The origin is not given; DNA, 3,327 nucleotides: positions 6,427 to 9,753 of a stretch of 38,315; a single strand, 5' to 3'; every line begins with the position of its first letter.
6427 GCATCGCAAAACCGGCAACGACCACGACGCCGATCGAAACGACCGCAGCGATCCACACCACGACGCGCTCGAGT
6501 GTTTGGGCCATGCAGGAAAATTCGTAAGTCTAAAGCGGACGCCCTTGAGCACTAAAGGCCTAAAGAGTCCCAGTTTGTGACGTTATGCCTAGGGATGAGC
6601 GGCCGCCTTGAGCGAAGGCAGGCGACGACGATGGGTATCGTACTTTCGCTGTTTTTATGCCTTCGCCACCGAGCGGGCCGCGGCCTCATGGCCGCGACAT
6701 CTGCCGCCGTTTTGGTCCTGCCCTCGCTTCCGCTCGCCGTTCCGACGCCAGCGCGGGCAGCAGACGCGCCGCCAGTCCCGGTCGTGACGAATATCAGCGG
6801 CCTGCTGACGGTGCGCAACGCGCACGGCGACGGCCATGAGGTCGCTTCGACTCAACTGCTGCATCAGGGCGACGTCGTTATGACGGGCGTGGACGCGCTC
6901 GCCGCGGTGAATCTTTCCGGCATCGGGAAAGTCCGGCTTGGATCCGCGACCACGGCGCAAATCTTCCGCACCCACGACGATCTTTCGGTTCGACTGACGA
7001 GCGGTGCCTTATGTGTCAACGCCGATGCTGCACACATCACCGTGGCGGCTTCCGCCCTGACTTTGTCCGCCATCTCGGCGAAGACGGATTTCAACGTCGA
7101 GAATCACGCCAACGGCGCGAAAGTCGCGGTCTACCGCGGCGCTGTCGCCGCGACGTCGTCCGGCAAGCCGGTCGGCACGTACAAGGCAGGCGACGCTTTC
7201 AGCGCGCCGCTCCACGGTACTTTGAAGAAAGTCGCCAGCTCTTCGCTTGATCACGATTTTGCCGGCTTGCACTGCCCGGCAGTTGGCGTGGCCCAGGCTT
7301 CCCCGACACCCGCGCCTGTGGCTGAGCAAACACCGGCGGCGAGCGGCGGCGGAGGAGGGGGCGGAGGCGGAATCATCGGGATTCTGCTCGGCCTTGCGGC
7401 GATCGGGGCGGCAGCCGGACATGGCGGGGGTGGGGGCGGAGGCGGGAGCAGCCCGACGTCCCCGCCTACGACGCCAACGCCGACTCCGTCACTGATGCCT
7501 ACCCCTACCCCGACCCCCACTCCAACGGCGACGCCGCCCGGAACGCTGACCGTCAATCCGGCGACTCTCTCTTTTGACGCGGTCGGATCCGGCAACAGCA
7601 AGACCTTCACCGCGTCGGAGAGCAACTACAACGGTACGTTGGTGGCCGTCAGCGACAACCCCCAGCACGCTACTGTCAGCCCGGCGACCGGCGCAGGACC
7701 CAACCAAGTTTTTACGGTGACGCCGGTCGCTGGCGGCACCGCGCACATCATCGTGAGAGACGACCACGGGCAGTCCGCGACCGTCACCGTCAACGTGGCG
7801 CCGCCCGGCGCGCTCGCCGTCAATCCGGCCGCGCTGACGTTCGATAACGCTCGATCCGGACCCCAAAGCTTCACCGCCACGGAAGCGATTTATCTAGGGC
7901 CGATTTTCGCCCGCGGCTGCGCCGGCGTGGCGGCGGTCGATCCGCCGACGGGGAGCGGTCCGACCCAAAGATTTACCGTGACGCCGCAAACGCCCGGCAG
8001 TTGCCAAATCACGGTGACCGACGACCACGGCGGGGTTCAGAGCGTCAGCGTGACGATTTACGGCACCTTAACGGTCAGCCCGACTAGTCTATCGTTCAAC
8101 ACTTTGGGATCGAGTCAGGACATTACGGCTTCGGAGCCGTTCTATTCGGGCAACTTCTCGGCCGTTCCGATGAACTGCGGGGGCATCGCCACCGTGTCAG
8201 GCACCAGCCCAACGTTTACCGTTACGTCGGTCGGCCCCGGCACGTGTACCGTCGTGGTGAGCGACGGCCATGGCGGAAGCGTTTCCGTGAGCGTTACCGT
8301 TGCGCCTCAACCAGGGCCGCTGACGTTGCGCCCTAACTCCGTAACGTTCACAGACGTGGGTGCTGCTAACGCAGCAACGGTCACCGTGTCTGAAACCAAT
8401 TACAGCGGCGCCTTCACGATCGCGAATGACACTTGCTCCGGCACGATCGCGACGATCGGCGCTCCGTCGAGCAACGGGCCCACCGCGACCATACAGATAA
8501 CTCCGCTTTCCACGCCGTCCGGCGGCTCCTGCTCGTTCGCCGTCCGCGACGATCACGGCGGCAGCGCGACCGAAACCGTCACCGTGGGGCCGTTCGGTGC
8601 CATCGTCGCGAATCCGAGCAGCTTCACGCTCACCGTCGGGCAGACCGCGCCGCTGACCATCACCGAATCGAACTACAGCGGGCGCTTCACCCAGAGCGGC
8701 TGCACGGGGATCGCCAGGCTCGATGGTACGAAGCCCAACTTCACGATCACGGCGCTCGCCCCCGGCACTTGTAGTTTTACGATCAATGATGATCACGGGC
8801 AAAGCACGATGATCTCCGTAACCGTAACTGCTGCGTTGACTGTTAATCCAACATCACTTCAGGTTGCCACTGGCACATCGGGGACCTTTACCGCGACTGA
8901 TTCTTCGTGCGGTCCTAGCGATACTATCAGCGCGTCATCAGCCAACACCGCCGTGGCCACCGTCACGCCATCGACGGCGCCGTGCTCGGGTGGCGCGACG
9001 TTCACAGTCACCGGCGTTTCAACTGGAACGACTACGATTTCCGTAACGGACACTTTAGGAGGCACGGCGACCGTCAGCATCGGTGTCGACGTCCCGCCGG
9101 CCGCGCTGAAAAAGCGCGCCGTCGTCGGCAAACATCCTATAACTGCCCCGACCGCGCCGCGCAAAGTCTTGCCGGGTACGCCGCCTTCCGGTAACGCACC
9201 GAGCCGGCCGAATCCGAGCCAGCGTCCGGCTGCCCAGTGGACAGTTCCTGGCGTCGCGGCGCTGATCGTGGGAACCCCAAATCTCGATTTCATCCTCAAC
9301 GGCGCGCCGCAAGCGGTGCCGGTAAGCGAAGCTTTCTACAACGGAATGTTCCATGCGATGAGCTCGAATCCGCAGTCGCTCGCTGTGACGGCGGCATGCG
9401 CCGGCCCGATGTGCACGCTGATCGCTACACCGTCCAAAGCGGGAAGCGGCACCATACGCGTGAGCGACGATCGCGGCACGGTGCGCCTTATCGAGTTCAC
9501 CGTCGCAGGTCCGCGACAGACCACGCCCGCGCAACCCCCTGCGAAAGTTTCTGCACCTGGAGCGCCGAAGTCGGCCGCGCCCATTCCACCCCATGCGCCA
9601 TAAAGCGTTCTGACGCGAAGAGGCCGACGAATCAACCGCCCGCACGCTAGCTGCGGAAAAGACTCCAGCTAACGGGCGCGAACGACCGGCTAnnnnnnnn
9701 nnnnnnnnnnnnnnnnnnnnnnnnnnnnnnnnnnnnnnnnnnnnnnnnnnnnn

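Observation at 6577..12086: Tandem paralogous giant envelope proteins with a shared architecture I cannot place in a characterised family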

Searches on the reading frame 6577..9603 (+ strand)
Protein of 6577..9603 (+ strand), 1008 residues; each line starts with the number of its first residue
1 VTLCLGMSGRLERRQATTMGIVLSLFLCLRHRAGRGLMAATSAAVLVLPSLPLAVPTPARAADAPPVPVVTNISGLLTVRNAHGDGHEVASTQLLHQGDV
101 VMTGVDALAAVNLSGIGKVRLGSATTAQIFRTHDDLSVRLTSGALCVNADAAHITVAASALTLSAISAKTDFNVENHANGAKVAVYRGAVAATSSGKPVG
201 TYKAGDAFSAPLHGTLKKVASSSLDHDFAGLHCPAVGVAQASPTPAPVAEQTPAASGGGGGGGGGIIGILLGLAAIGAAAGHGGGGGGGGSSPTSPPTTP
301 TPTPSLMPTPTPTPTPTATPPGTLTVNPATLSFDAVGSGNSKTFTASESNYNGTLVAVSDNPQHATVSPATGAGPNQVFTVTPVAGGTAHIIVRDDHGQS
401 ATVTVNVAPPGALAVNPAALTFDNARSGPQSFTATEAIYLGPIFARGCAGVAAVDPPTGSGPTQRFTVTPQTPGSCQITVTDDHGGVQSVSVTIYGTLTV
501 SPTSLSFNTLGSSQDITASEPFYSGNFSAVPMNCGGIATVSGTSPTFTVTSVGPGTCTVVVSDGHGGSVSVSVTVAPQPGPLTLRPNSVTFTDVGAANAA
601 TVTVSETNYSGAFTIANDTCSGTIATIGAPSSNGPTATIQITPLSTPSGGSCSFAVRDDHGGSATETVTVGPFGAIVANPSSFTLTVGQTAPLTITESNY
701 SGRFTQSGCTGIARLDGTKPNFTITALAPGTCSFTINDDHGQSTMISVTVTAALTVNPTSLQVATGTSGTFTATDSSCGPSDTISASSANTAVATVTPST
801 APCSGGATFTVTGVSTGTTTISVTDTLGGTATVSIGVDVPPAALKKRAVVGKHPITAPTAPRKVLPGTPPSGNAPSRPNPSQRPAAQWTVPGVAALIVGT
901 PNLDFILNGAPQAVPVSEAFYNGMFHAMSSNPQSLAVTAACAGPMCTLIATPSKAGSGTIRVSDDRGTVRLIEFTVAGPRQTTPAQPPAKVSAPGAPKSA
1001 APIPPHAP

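Call 3: search_protein_families(library=pfam, proteins=[window:6577-9603:+], max_evalue=1)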
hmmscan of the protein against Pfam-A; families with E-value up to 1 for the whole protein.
window:6577-9603:+ (1008 aa): 11 families
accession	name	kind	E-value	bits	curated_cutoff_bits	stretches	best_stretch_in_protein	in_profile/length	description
PF06832.18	BiPBP_C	-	3.8e-07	30.4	26.8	1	461-491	59-89/90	Penicillin-Binding Protein C-terminus Family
PF02368.24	Big_2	-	1.4e-05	25.4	22.8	2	753-829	4-72/79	Bacterial Ig-like domain (group 2)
PF17963.7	Big_9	-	4.2e-05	24.8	23.6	2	597-670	6-88/89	Bacterial Ig domain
PF04773.18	FecR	-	0.00027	21.8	24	1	99-190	1-96/97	FecR protein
PF14728.12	PTHB1_GAE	-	0.00029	21.8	27.4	0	477-545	9-77/88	PTHB1 GAE domain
PF18340.7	TraI_2B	-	0.00032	21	26.7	0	374-406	31-63/79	DNA relaxase TraI 2B/2B-like domain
PF19384.4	DUF5959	-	0.00051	20.2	26.5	0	544-579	80-116/134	Family of unknown function (DUF5959)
PF09394.16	Inhibitor_I42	-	0.0018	19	27.2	0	356-391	32-69/91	Chagasin family peptidase inhibitor I42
PF13629.12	T2SS-T3SS_pil_N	-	0.0055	16.8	23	1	789-830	27-63/72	Pilus formation protein N terminal region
PF24902.1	Ig_NUP210_9th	-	0.26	11.9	27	0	464-482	46-64/79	NUP210, Ig-like domain 9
PF24063.1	DUF7363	-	0.46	11.5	28.3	0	453-481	65-94/107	Domain of unknown function (DUF7363)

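Call 4: search_protein_families(library=ncbifam, proteins=[window:6577-9603:+], max_evalue=1)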
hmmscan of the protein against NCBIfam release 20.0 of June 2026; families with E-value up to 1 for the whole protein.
window:6577-9603:+ (1008 aa): 4 families
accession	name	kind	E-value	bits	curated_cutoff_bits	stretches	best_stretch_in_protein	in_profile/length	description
NF033682.1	retention_LapA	subfamily_domain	0.0059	16.8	50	1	69-139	5-69/145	retention module-containing protein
NF047849.1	Lsa33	exception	0.0068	15.6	420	1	69-198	31-170/310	surface adhesin Lsa33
TIGR02073.1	PBP_1c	equivalog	0.085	11.4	494.2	0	462-494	695-727/728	penicillin-binding protein 1C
NF037973.1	metallo_SslE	exception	0.89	6.8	3000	0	289-326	42-80/1519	lipoprotein metalloprotease SslE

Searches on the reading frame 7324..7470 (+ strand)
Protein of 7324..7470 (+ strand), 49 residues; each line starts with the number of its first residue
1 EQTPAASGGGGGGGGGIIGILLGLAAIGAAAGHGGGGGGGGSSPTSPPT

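Call 58: search_protein_families(library=pfam, proteins=[window:7324-7470:+], max_evalue=10)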
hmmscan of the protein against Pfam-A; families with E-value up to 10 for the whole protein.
seq(49 aa): 0 families
